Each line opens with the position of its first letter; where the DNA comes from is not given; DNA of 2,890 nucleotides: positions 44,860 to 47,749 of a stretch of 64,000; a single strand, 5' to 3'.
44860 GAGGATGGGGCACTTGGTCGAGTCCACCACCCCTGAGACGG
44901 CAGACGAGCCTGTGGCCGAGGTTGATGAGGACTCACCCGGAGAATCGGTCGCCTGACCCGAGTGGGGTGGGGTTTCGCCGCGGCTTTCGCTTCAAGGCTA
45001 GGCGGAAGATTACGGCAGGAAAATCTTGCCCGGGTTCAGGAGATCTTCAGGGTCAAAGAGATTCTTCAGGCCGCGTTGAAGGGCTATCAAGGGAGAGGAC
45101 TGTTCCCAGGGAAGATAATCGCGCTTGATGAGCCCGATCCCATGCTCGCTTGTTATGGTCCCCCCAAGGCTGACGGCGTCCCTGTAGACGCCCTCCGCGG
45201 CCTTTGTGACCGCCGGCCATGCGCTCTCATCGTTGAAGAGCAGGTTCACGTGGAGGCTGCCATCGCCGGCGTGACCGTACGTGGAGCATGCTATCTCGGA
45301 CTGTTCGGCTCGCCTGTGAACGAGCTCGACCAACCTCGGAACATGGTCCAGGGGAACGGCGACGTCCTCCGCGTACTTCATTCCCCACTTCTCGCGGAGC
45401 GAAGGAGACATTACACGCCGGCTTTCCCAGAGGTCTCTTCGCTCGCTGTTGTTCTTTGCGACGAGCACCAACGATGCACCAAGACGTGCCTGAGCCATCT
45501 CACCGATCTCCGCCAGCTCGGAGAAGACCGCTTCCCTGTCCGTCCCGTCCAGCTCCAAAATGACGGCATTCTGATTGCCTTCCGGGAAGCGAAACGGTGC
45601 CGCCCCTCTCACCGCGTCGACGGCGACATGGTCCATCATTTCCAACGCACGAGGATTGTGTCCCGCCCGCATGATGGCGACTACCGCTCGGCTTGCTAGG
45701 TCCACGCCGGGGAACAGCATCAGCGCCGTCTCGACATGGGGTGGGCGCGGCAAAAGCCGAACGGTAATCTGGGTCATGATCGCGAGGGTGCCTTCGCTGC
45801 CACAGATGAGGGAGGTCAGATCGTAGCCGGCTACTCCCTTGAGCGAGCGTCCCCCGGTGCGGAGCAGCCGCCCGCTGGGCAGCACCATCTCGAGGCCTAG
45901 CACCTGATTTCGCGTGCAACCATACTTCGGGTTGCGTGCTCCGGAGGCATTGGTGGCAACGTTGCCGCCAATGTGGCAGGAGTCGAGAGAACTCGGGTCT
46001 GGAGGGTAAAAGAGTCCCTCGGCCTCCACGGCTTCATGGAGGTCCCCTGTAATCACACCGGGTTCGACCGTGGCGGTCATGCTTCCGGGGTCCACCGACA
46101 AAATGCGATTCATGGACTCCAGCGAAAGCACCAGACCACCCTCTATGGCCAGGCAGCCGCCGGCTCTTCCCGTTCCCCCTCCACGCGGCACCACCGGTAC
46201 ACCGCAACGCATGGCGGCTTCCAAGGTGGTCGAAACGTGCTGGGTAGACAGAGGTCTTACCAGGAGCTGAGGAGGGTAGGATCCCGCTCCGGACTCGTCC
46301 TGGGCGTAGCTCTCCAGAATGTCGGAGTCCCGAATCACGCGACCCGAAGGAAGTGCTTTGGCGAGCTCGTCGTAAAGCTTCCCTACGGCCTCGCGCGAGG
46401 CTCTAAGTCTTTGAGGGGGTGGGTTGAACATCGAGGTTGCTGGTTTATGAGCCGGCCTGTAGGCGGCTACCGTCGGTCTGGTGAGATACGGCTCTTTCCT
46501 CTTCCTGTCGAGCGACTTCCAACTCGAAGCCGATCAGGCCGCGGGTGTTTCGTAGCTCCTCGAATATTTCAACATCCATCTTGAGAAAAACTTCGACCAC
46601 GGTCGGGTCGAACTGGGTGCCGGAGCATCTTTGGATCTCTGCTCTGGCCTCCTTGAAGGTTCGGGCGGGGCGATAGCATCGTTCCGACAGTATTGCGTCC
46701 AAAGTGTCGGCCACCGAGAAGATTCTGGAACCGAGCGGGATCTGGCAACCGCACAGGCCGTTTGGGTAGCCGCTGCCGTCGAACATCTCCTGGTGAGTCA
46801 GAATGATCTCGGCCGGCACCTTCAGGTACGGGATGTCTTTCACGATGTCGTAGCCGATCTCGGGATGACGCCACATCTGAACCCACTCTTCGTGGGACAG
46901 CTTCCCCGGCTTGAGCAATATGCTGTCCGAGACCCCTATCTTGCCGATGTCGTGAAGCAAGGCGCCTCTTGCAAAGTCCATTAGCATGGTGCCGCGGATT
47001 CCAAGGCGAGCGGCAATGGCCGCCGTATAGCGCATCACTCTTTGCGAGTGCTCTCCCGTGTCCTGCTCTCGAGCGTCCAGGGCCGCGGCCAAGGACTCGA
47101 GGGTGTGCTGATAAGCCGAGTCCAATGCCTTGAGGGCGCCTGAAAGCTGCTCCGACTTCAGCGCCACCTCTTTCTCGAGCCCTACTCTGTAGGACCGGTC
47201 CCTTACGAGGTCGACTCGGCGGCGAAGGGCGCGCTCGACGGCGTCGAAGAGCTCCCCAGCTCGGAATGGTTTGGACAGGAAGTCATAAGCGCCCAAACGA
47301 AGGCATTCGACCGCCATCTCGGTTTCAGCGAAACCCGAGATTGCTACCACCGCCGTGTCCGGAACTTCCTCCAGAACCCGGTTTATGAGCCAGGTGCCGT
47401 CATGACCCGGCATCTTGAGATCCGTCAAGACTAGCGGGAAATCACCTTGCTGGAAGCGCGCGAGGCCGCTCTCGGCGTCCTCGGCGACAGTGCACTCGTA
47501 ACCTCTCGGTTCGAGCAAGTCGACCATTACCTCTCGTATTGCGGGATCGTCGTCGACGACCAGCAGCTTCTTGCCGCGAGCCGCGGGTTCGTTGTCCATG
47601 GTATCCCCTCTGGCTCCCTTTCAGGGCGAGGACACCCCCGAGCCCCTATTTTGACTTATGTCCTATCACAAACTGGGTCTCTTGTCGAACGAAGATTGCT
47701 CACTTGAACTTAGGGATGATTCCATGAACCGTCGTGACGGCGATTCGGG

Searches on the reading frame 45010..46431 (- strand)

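Call 98: search_protein_families(library=ncbifam, proteins=[window:45010-46431:-], max_evalue=1e-10)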
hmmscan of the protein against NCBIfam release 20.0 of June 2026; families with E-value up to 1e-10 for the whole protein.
window:45010-46431:- (473 aa): 4 families
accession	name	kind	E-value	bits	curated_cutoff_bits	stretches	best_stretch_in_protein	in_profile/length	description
TIGR00387.1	glcD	equivalog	2.2e-108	362.7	567.9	1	58-469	2-413/413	glycolate oxidase subunit GlcD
NF008408.0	PRK11230.1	equivalog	9.2e-79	265.2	897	1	19-469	21-470/499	glycolate oxidase subunit GlcD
NF049975.1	2HglutDHaseYdiJ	equivalog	1.5e-39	135.5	1350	2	22-193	21-193/1018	D-2-hydroxyglutarate dehydrogenase YdiJ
NF008439.0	PRK11282.1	equivalog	2e-32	112.4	284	1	64-236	9-180/358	glycolate oxidase subunit GlcE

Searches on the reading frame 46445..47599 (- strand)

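Call 98: search_protein_families(library=ncbifam, proteins=[window:46445-47599:-], max_evalue=1e-10)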
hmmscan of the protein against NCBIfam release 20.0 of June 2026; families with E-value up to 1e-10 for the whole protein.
window:46445-47599:- (384 aa): 48 families (the best 25 are shown)
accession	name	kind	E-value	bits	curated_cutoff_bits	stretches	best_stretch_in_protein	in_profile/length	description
NF053512.1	nitric_RR_NosR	exception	3.5e-61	207.5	400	1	12-345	1-357/422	response regulator c-di-GMP phosphodiesterase, NosR family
NF006900.1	PRK09390.1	equivalog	3.4e-24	85.5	255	1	11-145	6-140/203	response regulator FixJ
TIGR01818.1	ntrC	equivalog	2.3e-23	82.7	558.6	1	13-135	2-124/463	nitrogen regulation protein NR(I)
NF045505.1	RR_RssB_Pseudo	equivalog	1.2e-22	80.5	700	1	10-144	6-141/394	two-component system response regulator RssB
NF051870.1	NAssimRespRegNtrX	equivalog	5.6e-22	78.2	600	1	11-160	3-149/452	nitrogen assimilation response regulator NtrX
NF047793.1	ResRegPgtA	equivalog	2.7e-21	75.9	650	1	10-152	6-149/414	two-component system response regulator PgtA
NF008469.0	PRK11361.1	equivalog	3.2e-20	72.3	714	1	10-128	5-123/461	acetoacetate metabolism transcriptional regulator AtoC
NF040749.1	tetrathio_RR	equivalog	3.4e-19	69.3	290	1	14-135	4-125/191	tetrathionate respiration response regulator TtrR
NF040689.1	MtrAB_MtrA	equivalog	8e-18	64.6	300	1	12-130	1-118/219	MtrAB system response regulator MtrA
NF007005.1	PRK09468.1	equivalog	9.7e-18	64.5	331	1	9-130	3-124/237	osmolarity response regulator transcription factor OmpR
NF045944.1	ResRegRpaBCyano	equivalog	1.6e-17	63.7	330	1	13-130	1-117/229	response regulator transcription factor RpaB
NF041733.1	resp_reg_CseB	equivalog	5.6e-17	61.9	350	1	11-137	2-127/228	two-component system response regulator CseB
NF051850.1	RespRegRprY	equivalog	6e-17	61.8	370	1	11-128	6-123/234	response regulator transcription factor RprY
NF008176.1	PRK10923.1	equivalog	1.6e-16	59.9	620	1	11-135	5-129/469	nitrogen regulation protein NR(I)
NF045717.1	DVU0259_DivK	exception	8.2e-16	58.2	160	1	10-125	3-116/117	DVU0259 family response regulator domain-containing protein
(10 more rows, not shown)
